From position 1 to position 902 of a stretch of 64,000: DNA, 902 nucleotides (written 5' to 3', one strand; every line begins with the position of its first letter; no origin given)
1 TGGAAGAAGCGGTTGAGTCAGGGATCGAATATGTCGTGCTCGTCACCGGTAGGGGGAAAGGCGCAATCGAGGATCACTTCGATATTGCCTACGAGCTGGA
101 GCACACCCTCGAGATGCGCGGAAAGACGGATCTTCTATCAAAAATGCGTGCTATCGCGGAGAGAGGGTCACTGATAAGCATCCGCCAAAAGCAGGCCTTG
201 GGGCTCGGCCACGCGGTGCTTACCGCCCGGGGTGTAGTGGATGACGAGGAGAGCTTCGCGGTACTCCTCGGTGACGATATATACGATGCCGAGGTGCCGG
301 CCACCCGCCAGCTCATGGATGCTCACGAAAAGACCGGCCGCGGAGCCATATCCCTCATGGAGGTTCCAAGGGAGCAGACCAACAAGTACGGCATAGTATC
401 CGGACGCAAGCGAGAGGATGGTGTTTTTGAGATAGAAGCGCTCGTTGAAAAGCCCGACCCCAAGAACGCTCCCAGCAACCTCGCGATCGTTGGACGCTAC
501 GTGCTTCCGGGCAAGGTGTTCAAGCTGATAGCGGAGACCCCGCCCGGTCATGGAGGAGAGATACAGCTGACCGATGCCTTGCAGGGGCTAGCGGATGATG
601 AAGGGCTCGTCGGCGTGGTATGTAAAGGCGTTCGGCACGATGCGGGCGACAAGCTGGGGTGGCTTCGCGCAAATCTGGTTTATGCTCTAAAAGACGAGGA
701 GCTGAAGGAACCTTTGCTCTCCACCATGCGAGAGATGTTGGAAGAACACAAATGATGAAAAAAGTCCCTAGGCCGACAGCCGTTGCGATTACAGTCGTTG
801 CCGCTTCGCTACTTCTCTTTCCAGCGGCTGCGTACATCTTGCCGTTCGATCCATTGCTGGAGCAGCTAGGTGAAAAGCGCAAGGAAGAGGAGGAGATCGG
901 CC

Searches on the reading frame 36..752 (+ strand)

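Call 65: search_protein_families(library=pfam, proteins=[window:36-752:+], max_evalue=0.001)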
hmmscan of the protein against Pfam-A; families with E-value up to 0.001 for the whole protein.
window:36-752:+ (239 aa): 1 family
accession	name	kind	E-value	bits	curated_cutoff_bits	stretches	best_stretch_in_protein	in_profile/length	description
PF00483.29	NTP_transferase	-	2.9e-16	60.2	21.2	1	48-190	77-214/245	Nucleotidyl transferase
